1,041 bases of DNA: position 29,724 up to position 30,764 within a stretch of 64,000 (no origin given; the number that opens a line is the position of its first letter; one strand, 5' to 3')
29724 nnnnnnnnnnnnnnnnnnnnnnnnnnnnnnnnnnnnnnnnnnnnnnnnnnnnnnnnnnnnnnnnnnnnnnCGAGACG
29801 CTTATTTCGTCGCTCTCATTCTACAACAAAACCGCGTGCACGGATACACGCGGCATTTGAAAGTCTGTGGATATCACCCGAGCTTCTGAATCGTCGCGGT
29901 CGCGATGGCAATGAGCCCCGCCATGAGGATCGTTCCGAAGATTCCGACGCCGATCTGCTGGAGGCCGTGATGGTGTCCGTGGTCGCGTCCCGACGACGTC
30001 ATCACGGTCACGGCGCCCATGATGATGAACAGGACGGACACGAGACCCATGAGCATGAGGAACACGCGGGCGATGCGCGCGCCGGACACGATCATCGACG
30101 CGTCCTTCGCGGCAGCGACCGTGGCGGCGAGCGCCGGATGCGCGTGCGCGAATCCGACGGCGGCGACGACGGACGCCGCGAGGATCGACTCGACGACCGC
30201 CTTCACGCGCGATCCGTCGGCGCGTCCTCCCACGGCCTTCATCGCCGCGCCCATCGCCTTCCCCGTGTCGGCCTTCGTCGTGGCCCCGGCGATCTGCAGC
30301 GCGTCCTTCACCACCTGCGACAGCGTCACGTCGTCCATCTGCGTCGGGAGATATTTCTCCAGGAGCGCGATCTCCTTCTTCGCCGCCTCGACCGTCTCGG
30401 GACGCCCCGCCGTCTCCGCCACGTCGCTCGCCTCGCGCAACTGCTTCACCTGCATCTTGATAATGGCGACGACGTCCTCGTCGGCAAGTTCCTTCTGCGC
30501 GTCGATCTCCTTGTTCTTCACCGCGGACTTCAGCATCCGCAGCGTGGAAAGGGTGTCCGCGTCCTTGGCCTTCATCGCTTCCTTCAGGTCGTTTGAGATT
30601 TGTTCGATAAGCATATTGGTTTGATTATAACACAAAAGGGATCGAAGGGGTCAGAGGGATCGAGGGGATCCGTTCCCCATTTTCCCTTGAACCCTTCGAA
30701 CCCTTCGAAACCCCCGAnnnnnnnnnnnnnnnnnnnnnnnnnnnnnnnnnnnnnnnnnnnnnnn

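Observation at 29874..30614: YqeY/GatB-domain gene fused in-frame to a pilin-sized signal-peptide + two-helix module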

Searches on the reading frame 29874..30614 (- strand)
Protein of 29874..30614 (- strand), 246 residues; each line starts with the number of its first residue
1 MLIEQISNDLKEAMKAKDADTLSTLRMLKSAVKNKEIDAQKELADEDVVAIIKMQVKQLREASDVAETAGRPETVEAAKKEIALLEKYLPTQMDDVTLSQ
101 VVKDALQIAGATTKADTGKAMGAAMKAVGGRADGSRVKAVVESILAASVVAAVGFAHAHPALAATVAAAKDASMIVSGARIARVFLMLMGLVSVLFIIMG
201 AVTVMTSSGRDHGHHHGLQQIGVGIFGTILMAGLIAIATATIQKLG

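Call 3: search_protein_families(library=pfam, proteins=[window:29874-30614:-], max_evalue=0.1)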
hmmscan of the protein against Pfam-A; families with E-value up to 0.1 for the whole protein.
window:29874-30614:- (246 aa): 1 family
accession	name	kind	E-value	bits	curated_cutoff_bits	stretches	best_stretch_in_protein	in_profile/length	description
PF09424.15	YqeY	-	1.3e-41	142.5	27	1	4-145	2-143/143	Yqey-like protein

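Call 7: find_homologous_proteins(query=window:29874-30614:-)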
Query window:29874-30614:- (246 aa): 619 proteins with E <= 0.001 among 7835 candidates; the best 120 are listed.
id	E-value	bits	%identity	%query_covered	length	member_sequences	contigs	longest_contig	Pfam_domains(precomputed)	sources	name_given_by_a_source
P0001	1.4e-133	461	94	100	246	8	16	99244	PF09424.16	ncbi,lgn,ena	-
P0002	1.7e-130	451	87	100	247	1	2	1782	PF09424.16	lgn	-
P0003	2.6e-125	434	87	100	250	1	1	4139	PF09424.16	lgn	-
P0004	7.4e-122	423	82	100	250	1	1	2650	PF09424.16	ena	-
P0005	1.7e-120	418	84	100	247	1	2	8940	PF09424.16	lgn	-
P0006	4.4e-120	417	85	100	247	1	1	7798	PF09424.16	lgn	-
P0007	9.3e-118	409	85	100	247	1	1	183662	PF09424.16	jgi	-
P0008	2.3e-117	408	82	100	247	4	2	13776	PF09424.16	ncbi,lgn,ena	-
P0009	1.0e-114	399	83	100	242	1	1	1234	PF09424.16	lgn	-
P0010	7.8e-113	393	82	100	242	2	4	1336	PF09424.16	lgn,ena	-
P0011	6.3e-97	341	72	100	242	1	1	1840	PF09424.16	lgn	-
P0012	7.4e-96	338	69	100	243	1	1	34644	PF09424.16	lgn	-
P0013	1.4e-92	327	68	100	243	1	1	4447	PF09424.16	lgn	-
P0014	2.3e-91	323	67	99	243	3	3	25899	PF09424.16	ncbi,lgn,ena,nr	ncbi:GatB/YqeY domain-containing protein [bacterium]|nr:GatB/YqeY domain-containing protein [bacteri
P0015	4.6e-91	322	69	100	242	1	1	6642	PF09424.16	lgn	-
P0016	6.1e-90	318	65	100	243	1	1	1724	PF09424.16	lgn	-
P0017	9.3e-89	315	69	100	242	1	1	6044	PF09424.16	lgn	-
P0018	2.9e-88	313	65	100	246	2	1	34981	PF09424.16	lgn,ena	-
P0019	4.0e-88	313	66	97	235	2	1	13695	PF09424.16,PF02637.24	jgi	jgi:hypothetical protein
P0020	1.6e-87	310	66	100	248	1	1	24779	PF09424.16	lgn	-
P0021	1.6e-85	304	64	100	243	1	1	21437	PF09424.16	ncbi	-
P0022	3.0e-85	303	63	100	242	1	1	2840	PF09424.16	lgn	-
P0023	7.2e-85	302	64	100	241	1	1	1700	PF09424.16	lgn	-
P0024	9.8e-85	301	63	100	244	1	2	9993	PF09424.16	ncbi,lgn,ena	-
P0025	9.5e-84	298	62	100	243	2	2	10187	PF09424.16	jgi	jgi:uncharacterized protein YqeY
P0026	1.6e-83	297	62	100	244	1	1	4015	PF09424.16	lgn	-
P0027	1.3e-82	294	61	100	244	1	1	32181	PF09424.16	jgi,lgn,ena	-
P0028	1.5e-81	291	62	100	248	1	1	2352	PF09424.16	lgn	-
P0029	9.9e-74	265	83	69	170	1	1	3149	PF09424.16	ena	-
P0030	1.8e-69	252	53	99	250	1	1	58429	PF09424.16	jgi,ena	-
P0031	1.9e-68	248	52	99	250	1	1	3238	PF09424.16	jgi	-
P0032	2.2e-68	248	55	99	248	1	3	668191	PF09424.16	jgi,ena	jgi:uncharacterized protein YqeY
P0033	1.0e-64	236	51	99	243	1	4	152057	PF09424.16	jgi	jgi:uncharacterized protein YqeY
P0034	2.0e-63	232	50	99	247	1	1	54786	PF09424.16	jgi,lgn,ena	-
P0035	1.5e-59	219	48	100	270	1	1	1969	PF09424.16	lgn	-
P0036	2.2e-59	219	51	100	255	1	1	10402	PF09424.16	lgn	-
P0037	2.4e-58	215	48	99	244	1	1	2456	PF09424.16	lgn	-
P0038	2.1e-57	212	48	99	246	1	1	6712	PF09424.16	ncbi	-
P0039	2.2e-56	209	48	100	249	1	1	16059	PF09424.16,PF02637.24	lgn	-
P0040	3.9e-56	208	51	100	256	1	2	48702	PF09424.16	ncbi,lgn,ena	-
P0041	1.5e-55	206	46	99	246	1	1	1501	PF09424.16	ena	-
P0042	4.1e-55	205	46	99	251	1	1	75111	PF09424.16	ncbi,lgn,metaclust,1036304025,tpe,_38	metaclust:\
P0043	5.3e-55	204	44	100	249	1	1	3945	PF09424.16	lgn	-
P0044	6.1e-55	204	47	99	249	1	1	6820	PF09424.16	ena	-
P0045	8.8e-55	204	45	99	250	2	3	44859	PF09424.16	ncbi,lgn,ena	-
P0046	1.6e-54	203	47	99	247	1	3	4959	PF09424.16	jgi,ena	-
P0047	1.7e-54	203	46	99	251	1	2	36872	PF09424.16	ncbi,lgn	-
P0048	1.8e-54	203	45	100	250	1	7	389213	PF09424.16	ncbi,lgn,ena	ncbi:MAG: GatB/YqeY domain-containing protein [Patescibacteria group bacterium]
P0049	2.8e-54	202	44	100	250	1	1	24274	PF09424.16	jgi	jgi:uncharacterized protein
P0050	2.8e-54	202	45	100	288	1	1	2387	PF09424.16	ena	-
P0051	4.5e-54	201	48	99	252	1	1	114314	PF09424.16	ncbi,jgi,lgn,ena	-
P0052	5.8e-54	201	46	99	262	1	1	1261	PF09424.16,PF02637.24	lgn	-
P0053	7.1e-54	201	47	98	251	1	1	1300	PF09424.16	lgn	-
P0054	1.0e-53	200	44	100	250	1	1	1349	PF09424.16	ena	-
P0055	1.6e-53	199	43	100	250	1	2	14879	PF09424.16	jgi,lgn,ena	-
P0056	3.6e-53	198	45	100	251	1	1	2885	PF09424.16,PF02637.24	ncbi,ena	-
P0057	3.9e-53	198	45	100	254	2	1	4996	PF09424.16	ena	-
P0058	4.8e-53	198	45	97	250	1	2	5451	PF09424.16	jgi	jgi:uncharacterized protein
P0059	6.2e-53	198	49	98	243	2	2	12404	PF09424.16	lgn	-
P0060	6.3e-53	198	48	98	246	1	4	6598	PF09424.16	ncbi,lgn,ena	-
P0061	8.9e-53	197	45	98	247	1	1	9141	PF09424.16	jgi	jgi:uncharacterized protein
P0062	1.7e-52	196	45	93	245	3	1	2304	PF09424.16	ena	-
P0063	1.8e-52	196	44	99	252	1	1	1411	PF09424.16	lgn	-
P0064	3.0e-52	195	44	98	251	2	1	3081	PF09424.16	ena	-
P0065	3.3e-52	195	46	96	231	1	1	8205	PF09424.16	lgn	-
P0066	6.6e-52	194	50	98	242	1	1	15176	PF09424.16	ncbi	-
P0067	1.1e-51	194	46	98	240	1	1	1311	PF09424.16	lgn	-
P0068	1.3e-51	193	44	100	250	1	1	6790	PF09424.16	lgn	-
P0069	1.9e-51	193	44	97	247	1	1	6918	PF09424.16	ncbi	-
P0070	2.3e-51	192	45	84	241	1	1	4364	PF09424.16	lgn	-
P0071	3.3e-51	192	45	95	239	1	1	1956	PF09424.16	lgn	-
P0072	4.3e-51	192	43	98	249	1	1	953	PF09424.16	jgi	jgi:uncharacterized protein YqeY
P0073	7.2e-51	191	47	99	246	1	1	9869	PF09424.16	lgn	-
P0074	7.4e-51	191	42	99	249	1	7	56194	PF09424.16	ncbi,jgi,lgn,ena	-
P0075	7.7e-51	191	48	95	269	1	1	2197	PF09424.16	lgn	-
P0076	1.3e-50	190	44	100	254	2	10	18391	PF09424.16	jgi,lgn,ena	-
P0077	1.5e-50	190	45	99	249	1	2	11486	PF09424.16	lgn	-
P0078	1.8e-50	190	43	98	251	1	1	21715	PF09424.16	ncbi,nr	ncbi:GatB/YqeY domain-containing protein [Candidatus Uhrbacteria bacterium]|nr:GatB/YqeY domain-cont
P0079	1.8e-50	190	43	98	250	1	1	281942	PF09424.16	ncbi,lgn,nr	ncbi:GatB/YqeY domain-containing protein [Candidatus Uhrbacteria bacterium]|nr:GatB/YqeY domain-cont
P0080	1.9e-50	189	44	99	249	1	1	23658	PF09424.16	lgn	-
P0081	2.2e-50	189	44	98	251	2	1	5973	PF09424.16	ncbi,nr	ncbi:GatB/YqeY domain-containing protein [Patescibacteria group bacterium]|nr:MAG: GatB/YqeY domain-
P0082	3.6e-50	189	46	99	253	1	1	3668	PF09424.16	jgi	jgi:uncharacterized protein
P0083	8.1e-50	187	49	98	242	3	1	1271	PF09424.16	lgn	-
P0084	1.1e-49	187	48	85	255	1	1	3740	PF09424.16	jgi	-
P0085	1.2e-49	187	44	100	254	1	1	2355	PF09424.16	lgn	-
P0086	1.6e-49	186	44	99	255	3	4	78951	PF09424.16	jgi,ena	-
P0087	2.7e-49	186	44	95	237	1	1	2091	PF09424.16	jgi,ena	-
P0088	3.2e-49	185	41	99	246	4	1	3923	PF09424.16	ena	-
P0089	4.4e-49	185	45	100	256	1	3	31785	PF09424.16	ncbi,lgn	-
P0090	1.3e-48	183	42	99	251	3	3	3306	PF09424.16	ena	-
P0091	1.4e-48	183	43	99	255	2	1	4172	PF09424.16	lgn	-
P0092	1.8e-48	183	43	100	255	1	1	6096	PF09424.16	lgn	-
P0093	2.5e-48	183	42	97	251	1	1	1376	PF09424.16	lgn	-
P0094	3.0e-48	182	42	99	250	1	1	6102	PF09424.16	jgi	jgi:uncharacterized protein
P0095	7.7e-48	181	40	98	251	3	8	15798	PF09424.16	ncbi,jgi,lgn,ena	-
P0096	9.0e-48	181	44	99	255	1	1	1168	PF09424.16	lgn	-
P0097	9.6e-48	181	44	99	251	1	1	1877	PF09424.16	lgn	-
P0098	1.5e-47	180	42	94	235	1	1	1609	PF09424.16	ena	-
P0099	1.8e-47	180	46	99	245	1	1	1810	PF09424.16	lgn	-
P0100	5.9e-47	178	66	57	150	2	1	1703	PF09424.16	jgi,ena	-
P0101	6.8e-47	178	43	99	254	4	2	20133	PF09424.16,PF02637.24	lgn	-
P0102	1.3e-46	177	42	97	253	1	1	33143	PF09424.16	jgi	jgi:uncharacterized protein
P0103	1.8e-46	177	42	98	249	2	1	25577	PF09424.16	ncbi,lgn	-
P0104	2.6e-46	176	40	98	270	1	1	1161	PF09424.16,PF02637.24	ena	-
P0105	2.8e-46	176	43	99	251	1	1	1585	PF09424.16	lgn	-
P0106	2.9e-46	176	39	99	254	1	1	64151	PF09424.16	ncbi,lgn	-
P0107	6.3e-46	175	44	95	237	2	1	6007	PF09424.16,PF02637.24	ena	-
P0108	1.4e-45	174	44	97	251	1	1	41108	PF09424.16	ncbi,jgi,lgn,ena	ncbi:MAG: GatB/YqeY domain-containing protein [Patescibacteria group bacterium]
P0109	2.0e-45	173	40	99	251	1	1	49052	PF09424.16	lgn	-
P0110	4.6e-45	172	41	98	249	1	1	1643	PF09424.16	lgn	-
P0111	5.4e-43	165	41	98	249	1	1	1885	PF09424.16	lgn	-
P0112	1.9e-40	157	40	98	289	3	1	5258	PF09424.16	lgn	-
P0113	2.9e-40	156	39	98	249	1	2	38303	PF09424.16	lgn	-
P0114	5.2e-40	155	42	91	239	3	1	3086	PF09424.16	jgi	jgi:uncharacterized protein YqeY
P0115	5.1e-38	149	57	59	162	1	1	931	PF09424.16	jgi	jgi:uncharacterized protein YqeY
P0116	1.9e-37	147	56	59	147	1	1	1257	PF09424.16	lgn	-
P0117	1.4e-36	144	43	81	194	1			PF09424.16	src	-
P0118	2.7e-34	137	51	59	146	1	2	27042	PF09424.16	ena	-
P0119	4.3e-34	136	49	59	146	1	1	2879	PF09424.16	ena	-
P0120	4.6e-32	129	49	59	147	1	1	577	PF09424.16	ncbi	-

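Call 16: find_encoding_contigs(protein=window:29874-30614:-, flank=4000, max_places=4)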
Protein window:29874-30614:- (246 aa): 2 contigs read that carry it; 2 places shown.
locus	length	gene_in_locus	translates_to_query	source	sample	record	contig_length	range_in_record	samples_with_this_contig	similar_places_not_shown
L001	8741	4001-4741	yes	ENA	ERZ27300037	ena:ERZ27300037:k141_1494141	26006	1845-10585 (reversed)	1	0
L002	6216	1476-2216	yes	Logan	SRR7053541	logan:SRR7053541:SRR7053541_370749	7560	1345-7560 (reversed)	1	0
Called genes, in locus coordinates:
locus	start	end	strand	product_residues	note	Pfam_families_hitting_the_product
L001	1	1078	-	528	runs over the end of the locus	PF03816:LytR_cpsA_psr, PF13399:LytR_C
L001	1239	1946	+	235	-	PF10502:Peptidase_S26, PF00717:Peptidase_S24 (weak)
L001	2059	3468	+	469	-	PF13393:tRNA-synt_His, PF00587:tRNA-synt_2b, PF03129:HGTP_anticodon (weak)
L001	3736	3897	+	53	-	-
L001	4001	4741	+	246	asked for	PF09424:YqeY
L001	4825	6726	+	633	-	PF18895:T4SS_pilin (weak), PF13205:Big_5 (weak)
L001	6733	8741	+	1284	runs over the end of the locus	?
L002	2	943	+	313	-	?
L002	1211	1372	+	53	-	-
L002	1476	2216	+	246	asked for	PF09424:YqeY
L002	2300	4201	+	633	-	PF18895:T4SS_pilin (weak), PF13205:Big_5 (weak)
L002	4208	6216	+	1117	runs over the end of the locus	?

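Call 17: find_encoding_contigs(protein=P0118, flank=5000, max_places=3)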
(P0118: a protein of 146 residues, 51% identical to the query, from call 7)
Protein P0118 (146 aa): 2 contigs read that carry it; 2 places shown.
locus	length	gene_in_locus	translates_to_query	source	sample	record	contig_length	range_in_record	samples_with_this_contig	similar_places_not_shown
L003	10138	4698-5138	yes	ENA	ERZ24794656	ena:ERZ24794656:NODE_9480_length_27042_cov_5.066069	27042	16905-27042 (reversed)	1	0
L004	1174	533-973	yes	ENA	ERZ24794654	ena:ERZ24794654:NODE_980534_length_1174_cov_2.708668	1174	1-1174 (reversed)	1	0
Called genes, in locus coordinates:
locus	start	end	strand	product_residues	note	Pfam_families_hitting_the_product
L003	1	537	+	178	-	?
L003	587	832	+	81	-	-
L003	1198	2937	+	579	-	-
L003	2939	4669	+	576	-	-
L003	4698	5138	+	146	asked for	PF09424:YqeY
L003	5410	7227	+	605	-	PF18895:T4SS_pilin, PF13205:Big_5 (faint)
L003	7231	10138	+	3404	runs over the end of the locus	PF18895:T4SS_pilin, PF13205:Big_5 (faint), PF01833:TIG (weak), PF13948:DUF4215 (weak), PF00092:VWA (weak)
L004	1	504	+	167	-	?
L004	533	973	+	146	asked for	PF09424:YqeY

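Call 31: find_related_loci(query=A1, collection=genome_contigs, flank=5000)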
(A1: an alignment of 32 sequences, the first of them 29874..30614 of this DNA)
Query A1 (246 aa) in genome_contigs; peptide patterns used: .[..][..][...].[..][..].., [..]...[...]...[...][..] (x = any residue, [..] = any of these).
599 stretches matched a pattern (row limit reached: there are more); 469 encode a relative of the query (tblastn E <= 1e-3); the best 80 are kept; 80 distinct loci.
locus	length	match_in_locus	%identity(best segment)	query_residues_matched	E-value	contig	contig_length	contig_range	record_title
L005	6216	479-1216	94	1-246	1e-133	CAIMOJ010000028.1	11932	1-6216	Candidatus Uhrbacteria bacterium isolate LJ_bin-4636 genome assembly, contig: bin-4636:28/76, whole genome shotgun seque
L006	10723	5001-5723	64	1-245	1e-99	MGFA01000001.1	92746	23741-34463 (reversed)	MAG: Candidatus Uhrbacteria bacterium RIFOXYB12_FULL_58_10 rifoxyb3_full_scaffold_101, whole genome shotgun sequence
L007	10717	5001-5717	67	4-246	9e-99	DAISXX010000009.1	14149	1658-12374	MAG TPA_asm: Patescibacteria group bacterium isolate CTOTU9708 NODE_396_length_14149_cov_6.822478, whole genome shotgun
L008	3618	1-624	83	40-246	4e-99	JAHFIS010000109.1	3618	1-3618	MAG: Candidatus Uhrbacteria bacterium isolate nzgw368 NODE_132488_length_3619_cov_1.935106, whole genome shotgun sequenc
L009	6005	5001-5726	64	1-245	4e-97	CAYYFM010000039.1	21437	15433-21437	MAG TPA_asm: uncultured Gammaproteobacteria bacterium isolate binchicken_co203_597 genome assembly, contig: k141_2084065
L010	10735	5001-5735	46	2-243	3e-64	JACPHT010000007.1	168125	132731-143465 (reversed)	MAG: Candidatus Uhrbacteria bacterium isolate NC_groundwater_421_Ag_B-0.1um_41_26 GD18-4_B1_scaffold_594736, whole genom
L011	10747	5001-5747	51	2-246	3e-64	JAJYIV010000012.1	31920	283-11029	MAG: bacterium isolate DBS2-1.bin133 NODE_2347_length_31920_cov_1.943321, whole genome shotgun sequence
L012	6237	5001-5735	45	2-243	2e-62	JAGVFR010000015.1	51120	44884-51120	MAG: bacterium isolate DeMMO2_27 c_000000058229, whole genome shotgun sequence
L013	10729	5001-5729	47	2-245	6e-62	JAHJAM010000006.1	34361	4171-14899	MAG: Patescibacteria group bacterium isolate Modern_marine.mb.212 Modern_marine.mb.212_k141_671756, whole genome shotgun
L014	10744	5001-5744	46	2-245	2e-60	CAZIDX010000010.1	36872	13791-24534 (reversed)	MAG TPA_asm: uncultured Gammaproteobacteria bacterium isolate SRP167671_co2_164 genome assembly, contig: NODE_1446_lengt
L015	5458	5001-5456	67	1-152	2e-59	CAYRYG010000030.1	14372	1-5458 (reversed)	MAG TPA_asm: uncultured Gammaproteobacteria bacterium isolate SRP062349_co5_1 genome assembly, contig: NODE_1561_length_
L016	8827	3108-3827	46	2-245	1e-59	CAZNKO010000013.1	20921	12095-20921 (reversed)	MAG TPA_asm: uncultured Gammaproteobacteria bacterium isolate binchicken_co232_111 genome assembly, contig: NODE_4842_le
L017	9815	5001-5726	45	2-239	1e-59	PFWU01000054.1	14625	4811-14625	MAG: Candidatus Uhrbacteria bacterium CG_4_9_14_3_um_filter_50_9 CG_4_9_14_3_um_filter_150_scaffold_3925_c, whole genome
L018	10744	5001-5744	43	2-245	3e-59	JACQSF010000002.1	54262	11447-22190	MAG: Candidatus Uhrbacteria bacterium isolate NC_groundwater_1378_Ag_S-0.2um_51_101 S_p2_S4_coassembly_k141_84905, whole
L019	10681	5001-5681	45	2-229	6e-59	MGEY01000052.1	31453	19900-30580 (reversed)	MAG: Candidatus Uhrbacteria bacterium RIFOXYA2_FULL_40_9 rifoxya2_full_scaffold_540_2, whole genome shotgun sequence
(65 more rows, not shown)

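Call 50: predict_structure(alignment_id=A3)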
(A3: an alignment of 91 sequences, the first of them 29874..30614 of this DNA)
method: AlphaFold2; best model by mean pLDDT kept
length: 246 residues; sequences in the alignment: 91
mean_pLDDT: 85.6   pTM: 0.51
mean pLDDT of the five models: 85.6, 84.9, 82.4, 82.0, 78.9
residues with pLDDT >= 90: 120; 70-90: 106; 50-70: 13; < 50: 7
segments of 3 or more residues with pLDDT < 50: 163-169
pLDDT, mean of each block of 10 residues (from residue 1): 92 95 94 94 91 92 94 93 91 79 86 81 84 81 82 69 49 73 87 93 88 89 94 89 77
secondary structure, 60 per line:
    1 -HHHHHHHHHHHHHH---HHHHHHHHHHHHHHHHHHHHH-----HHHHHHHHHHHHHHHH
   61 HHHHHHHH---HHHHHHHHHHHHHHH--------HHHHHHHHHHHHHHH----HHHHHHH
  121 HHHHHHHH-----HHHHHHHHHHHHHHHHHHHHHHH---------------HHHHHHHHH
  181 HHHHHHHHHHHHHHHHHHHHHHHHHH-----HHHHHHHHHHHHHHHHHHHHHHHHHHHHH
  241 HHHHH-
elements in order: H2-15 H19-39 H45-68 H72-86 H95-109 H114-128 H134-156 H172-206 H212-245
